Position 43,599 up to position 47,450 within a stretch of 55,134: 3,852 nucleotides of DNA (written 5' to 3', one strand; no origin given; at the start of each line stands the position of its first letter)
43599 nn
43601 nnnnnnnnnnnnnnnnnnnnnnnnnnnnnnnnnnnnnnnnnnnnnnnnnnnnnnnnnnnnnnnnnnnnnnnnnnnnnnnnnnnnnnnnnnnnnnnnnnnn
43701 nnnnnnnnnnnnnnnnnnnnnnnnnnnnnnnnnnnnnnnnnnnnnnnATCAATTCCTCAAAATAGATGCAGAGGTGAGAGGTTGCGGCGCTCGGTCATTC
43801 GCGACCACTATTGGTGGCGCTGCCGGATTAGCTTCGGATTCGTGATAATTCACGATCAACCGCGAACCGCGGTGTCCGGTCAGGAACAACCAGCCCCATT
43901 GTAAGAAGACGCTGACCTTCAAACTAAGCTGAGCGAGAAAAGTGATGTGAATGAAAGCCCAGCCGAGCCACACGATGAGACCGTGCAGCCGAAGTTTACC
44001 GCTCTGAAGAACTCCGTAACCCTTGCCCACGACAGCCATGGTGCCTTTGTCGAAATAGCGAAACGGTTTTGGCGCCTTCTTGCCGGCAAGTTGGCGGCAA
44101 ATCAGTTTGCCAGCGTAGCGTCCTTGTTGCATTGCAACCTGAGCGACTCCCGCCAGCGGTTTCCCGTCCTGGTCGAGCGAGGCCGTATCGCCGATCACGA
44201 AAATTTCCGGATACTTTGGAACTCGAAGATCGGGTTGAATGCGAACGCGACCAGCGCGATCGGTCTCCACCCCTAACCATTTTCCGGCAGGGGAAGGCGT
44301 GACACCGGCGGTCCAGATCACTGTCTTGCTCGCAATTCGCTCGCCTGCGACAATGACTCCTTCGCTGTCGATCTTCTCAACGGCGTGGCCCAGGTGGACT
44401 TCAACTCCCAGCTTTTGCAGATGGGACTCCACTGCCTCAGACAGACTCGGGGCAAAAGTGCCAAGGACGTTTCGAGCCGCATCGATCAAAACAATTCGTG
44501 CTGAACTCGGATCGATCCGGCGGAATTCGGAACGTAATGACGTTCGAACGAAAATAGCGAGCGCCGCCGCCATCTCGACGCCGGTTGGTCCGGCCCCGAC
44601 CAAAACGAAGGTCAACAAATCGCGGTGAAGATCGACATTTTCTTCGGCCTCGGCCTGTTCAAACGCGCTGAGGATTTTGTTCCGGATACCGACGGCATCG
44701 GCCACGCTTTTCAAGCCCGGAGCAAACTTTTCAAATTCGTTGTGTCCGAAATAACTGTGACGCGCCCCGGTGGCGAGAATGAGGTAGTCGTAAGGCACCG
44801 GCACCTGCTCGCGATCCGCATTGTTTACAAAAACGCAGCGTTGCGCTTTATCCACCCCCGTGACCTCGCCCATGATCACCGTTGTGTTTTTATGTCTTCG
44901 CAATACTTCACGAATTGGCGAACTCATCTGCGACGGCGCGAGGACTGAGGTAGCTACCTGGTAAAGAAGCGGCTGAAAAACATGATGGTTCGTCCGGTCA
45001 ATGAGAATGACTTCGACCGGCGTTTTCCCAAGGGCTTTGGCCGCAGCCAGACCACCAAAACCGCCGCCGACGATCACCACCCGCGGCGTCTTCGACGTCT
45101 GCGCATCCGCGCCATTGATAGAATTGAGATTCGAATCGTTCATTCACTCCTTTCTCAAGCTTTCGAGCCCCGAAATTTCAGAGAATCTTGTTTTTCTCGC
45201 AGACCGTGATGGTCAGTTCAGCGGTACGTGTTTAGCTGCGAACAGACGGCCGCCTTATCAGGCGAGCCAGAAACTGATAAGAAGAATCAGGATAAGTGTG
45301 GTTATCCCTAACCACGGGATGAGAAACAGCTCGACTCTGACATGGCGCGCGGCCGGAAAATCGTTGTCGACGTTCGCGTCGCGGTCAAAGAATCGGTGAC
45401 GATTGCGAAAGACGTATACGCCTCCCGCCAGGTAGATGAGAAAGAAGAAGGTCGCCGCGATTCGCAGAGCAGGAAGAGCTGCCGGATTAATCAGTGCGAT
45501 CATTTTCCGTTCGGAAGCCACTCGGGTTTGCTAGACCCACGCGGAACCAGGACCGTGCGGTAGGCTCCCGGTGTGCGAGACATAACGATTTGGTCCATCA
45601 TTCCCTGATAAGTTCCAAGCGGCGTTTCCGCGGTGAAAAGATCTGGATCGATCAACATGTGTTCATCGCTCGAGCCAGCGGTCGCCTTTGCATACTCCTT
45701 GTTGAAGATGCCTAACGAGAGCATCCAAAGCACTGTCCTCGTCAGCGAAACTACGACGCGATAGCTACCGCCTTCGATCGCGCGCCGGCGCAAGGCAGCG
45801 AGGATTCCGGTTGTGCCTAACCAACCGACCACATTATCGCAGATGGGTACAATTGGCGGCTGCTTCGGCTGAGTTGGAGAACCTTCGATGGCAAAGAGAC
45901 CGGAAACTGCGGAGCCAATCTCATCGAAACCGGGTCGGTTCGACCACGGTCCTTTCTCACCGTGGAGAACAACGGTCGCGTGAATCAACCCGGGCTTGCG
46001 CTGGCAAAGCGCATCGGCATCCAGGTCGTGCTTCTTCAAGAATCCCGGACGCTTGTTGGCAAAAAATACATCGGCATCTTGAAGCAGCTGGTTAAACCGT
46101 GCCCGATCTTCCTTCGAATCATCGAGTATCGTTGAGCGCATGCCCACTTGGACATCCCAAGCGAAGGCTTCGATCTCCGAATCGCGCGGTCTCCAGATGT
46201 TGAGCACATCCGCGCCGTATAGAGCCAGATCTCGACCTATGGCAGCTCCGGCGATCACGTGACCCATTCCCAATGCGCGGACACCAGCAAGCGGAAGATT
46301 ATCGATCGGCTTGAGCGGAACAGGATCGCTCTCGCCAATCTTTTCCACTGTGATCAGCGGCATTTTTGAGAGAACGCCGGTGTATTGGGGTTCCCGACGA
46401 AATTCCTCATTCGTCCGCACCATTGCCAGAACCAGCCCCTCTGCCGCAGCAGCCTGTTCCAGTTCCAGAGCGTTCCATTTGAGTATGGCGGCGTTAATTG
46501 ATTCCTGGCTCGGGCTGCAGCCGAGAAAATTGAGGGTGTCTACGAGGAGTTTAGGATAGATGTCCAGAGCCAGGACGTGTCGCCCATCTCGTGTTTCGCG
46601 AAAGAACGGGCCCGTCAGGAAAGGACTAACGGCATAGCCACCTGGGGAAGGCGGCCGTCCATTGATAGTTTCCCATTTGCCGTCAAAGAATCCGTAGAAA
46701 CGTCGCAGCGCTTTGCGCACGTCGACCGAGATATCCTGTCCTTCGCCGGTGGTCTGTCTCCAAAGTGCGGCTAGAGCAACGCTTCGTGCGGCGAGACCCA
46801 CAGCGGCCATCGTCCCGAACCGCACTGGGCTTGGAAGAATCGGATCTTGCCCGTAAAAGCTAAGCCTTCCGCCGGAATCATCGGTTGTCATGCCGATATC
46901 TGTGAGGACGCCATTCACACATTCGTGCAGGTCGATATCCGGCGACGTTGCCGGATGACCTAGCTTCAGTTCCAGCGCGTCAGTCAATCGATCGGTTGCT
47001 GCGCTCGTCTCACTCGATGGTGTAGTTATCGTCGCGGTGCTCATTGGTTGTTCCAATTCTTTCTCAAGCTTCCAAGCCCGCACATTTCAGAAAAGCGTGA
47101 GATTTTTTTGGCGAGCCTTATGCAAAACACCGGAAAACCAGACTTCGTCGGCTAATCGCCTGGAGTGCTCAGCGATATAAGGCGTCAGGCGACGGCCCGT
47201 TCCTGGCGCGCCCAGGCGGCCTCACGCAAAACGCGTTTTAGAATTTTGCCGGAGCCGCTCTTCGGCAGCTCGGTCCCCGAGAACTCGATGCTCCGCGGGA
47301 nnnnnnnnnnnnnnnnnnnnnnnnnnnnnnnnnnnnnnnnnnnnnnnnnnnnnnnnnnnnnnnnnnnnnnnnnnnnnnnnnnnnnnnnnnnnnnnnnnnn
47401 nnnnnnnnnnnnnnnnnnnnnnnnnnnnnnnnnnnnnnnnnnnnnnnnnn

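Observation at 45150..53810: A 32-nt motif conserved three times immediately upstream of start codons (ndh, CoA-transferase, YWTD propeller)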

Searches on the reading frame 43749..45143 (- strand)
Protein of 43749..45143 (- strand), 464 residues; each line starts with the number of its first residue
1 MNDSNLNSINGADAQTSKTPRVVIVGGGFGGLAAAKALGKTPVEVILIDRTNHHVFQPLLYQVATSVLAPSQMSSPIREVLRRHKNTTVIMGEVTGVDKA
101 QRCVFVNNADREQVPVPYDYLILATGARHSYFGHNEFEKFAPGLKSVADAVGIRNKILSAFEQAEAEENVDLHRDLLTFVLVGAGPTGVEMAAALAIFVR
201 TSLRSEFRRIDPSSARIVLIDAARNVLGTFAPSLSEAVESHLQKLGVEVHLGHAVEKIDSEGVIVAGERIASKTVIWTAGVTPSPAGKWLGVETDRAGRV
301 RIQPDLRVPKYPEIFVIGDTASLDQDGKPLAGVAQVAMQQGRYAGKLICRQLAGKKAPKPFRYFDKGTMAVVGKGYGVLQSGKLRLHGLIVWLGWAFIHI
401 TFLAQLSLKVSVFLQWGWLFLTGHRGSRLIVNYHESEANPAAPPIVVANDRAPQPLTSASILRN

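Call 9: find_encoding_contigs(protein=window:43749-45143:-, flank=10000, max_places=6)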
Protein window:43749-45143:- (464 aa): no gene with exactly this product is on record in the collection.
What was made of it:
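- Tried and rejected: The exact NDH-2 protein of the window is not in the contig index, so the source contig could not be extended (call 9).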

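Call 13: search_protein_families(library=pfam, proteins=[window:43749-45143:-])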
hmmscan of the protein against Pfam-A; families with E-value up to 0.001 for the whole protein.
window:43749-45143:- (464 aa): 10 families
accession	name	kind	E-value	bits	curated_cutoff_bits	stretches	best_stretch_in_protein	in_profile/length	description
PF07992.20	Pyr_redox_2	-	3.3e-51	174.9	26.1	1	21-341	2-291/291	Pyridine nucleotide-disulphide oxidoreductase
PF00070.33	Pyr_redox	-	2.1e-11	44.6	22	1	180-262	3-70/82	Pyridine nucleotide-disulphide oxidoreductase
PF13738.12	Pyr_redox_3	-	3.5e-07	30.2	30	0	14-130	159-270/305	Pyridine nucleotide-disulphide oxidoreductase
PF13454.12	NAD_binding_9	-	1e-06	29.3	21.8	0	23-53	1-34/155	FAD-NAD(P)-binding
PF13450.12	NAD_binding_8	-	1.8e-06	28.6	21.9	1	24-53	1-30/68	NAD(P)-binding Rossmann-like domain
PF01266.30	DAO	-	1.3e-05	25.3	27.9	0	21-51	1-31/353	FAD dependent oxidoreductase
PF01134.28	GIDA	-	3.5e-05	23.5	22.1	0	22-52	2-29/391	Glucose inhibited division protein A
PF03486.20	HI0933_like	-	0.00032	20.6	50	0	21-53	2-34/244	HI0933-like protein Rossmann domain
PF01494.25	FAD_binding_3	-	0.00051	19.8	22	0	21-55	3-37/349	FAD binding domain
PF00890.30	FAD_binding_2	-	0.00082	19.1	20.4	0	22-52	2-32/414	FAD binding domain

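Call 40: find_homologous_proteins(query=window:43749-45143:-, max_evalue=1e-100)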
Query window:43749-45143:- (464 aa): 7972 proteins with E <= 1e-100 among 8000 candidates; the best 120 are listed.
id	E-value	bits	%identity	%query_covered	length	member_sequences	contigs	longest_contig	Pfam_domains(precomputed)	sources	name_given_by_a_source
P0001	2.7e-286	968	93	100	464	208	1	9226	PF01266.31,PF13450.13,PF07992.21,PF00070.34,PF13454.13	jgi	jgi:NADH dehydrogenase FAD-containing subunit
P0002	3.0e-276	935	90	100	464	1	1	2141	PF01266.31,PF13450.13,PF07992.21,PF00070.34,PF13738.13,PF13454.13,PF01134.29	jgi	jgi:NADH:quinone reductase (non-electrogenic)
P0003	2.2e-275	932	89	100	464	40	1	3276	PF01266.31,PF13450.13,PF07992.21,PF00070.34,PF13454.13,PF01134.29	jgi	-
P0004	1.6e-274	929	88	100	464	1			PF01266.31,PF13450.13,PF07992.21,PF00070.34,PF13738.13,PF13454.13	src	-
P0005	6.3e-274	927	89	100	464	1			PF01266.31,PF13450.13,PF07992.21,PF00070.34,PF13738.13,PF13454.13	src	-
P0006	9.9e-274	926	89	100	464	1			PF01266.31,PF13450.13,PF07992.21,PF00070.34,PF13738.13,PF13454.13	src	-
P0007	3.2e-273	925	88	100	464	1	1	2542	PF01266.31,PF13450.13,PF07992.21,PF00070.34,PF13738.13,PF13454.13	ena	-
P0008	6.8e-273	924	89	100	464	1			PF01266.31,PF13450.13,PF07992.21,PF00070.34,PF13738.13,PF13454.13,PF01134.29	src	-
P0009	1.1e-272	923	89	100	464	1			PF01266.31,PF13450.13,PF07992.21,PF00070.34,PF13454.13,PF01134.29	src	-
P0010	1.8e-272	922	89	100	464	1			PF01266.31,PF13450.13,PF07992.21,PF00070.34,PF13738.13,PF13454.13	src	-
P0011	6.7e-272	920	89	100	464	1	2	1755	PF01266.31,PF13450.13,PF07992.21,PF00070.34,PF13454.13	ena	-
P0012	1.3e-271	920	89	100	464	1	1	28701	PF01266.31,PF13450.13,PF07992.21,PF00070.34,PF13454.13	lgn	-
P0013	1.9e-271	919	90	98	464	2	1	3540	PF01266.31,PF13450.13,PF07992.21,PF00070.34,PF13738.13,PF13454.13,PF01134.29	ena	-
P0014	4.3e-271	918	88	100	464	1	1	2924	PF01266.31,PF13450.13,PF07992.21,PF00070.34,PF13738.13,PF13454.13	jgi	jgi:NADH dehydrogenase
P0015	1.6e-270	916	90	98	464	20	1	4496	PF01266.31,PF13450.13,PF07992.21,PF00070.34,PF13738.13,PF13454.13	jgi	jgi:NADH dehydrogenase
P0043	7.2e-267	904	87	99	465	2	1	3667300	PF01266.31,PF13450.13,PF07992.21,PF00070.34,PF13738.13,PF13454.13,PF01134.29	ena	-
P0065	1.2e-262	890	88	98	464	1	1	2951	PF01266.31,PF13450.13,PF07992.21,PF00070.34,PF13738.13,PF13454.13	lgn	-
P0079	1.7e-259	879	89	94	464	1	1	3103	PF01266.31,PF13450.13,PF07992.21,PF00070.34,PF13738.13,PF13454.13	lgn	-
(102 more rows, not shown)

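Call 41: find_encoding_contigs(protein=P0043, flank=10000, max_places=3)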
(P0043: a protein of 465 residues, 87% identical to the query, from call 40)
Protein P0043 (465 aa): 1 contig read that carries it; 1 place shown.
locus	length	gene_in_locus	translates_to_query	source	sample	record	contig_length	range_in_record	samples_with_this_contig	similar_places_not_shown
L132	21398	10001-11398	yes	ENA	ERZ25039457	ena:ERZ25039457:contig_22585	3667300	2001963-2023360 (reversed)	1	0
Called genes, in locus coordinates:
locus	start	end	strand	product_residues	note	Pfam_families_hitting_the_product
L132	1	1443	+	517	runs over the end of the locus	PF00342:PGI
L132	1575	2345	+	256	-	PF00274:Glycolytic (weak)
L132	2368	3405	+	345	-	PF03446:NAD_binding_2, PF03807:F420_oxidored, PF00393:6PGD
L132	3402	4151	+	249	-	PF08282:Hydrolase_3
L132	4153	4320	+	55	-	PF08282:Hydrolase_3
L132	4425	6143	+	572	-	PF00474:SSF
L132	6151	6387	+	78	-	-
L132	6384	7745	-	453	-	PF04966:OprB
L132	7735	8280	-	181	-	-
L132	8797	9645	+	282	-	PF02515:CoA_transf_3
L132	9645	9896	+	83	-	-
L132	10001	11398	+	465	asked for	PF13738:Pyr_redox_3 (faint), PF01134:GIDA (faint), PF01266:DAO (faint), PF07992:Pyr_redox_2, PF13450:NAD_binding_8 (faint), PF13454:NAD_binding_9 (faint), PF00070:Pyr_redox (weak)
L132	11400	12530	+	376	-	PF05201:GlutR_N, PF01488:Shikimate_DH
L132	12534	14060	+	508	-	PF02321:OEP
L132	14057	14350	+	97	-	PF17090:Ytca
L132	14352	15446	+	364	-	PF25917:BSH_RND, PF25973:BSH_CzcB (faint), PF25963:Beta-barrel_AAEA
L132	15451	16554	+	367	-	PF13515:FUSC_2, PF04632:FUSC (weak)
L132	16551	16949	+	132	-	-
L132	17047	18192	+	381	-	PF00561:Abhydrolase_1, PF07819:PGAP1 (faint), PF12697:Abhydrolase_6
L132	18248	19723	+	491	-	PF25917:BSH_RND, PF25919:BSH_CusB (weak), PF25973:BSH_CzcB (faint), PF25876:HH_MFP_RND (weak)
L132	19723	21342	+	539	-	PF06609:TRI12, PF00083:Sugar_tr, PF07690:MFS_1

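Call 50: find_encoding_contigs(protein=P0065, flank=5000, max_places=5)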
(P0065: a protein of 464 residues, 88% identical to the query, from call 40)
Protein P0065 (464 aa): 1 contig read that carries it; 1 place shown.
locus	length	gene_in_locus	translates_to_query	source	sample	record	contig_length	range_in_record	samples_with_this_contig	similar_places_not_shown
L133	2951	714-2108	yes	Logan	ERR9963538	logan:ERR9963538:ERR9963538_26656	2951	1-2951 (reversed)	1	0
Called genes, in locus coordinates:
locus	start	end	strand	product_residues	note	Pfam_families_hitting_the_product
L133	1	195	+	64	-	?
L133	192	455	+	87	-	-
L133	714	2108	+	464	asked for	PF13738:Pyr_redox_3 (faint), PF01266:DAO (faint), PF07992:Pyr_redox_2, PF13450:NAD_binding_8 (faint), PF13454:NAD_binding_9 (faint), PF00070:Pyr_redox (weak)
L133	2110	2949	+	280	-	?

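Call 51: find_encoding_contigs(protein=P0079, flank=5000, max_places=5)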
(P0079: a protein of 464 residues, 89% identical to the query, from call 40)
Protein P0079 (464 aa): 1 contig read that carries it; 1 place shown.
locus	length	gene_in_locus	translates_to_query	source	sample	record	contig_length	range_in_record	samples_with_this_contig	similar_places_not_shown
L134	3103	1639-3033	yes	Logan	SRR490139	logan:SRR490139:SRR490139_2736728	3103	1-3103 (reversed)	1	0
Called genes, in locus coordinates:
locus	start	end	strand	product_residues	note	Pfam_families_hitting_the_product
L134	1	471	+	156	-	?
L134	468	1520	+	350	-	PF02322:Cyt_bd_oxida_II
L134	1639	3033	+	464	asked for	PF13738:Pyr_redox_3 (faint), PF01266:DAO (faint), PF07992:Pyr_redox_2, PF13450:NAD_binding_8 (weak), PF13454:NAD_binding_9 (faint), PF00070:Pyr_redox (weak)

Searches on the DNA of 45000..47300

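Call 18: search_rna_families(source=window, start=45000, end=47300, threshold=evalue, max_evalue=10)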
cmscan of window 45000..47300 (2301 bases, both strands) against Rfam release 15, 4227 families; matches with E-value up to 10: 2.
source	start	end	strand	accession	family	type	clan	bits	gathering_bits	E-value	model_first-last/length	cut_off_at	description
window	45334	45429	-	RF02564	naRNA4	Gene; sRNA;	-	18.7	59.5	2.6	1-77/77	no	Nucleoid-associated noncoding RNA 4 (CssrE)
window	45134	45221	-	RF02089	CLRN1-AS1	Gene; lncRNA;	-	11.6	48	9.1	1-79/79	no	CLRN1 antisense RNA 1 conserved region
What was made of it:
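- On Any Rfam family (riboswitch, leader, sRNA): In E-value mode over 45000-47300 the only hits are two chance-level ones, with E 2.6 and 9.1, to unrelated families (call 18).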
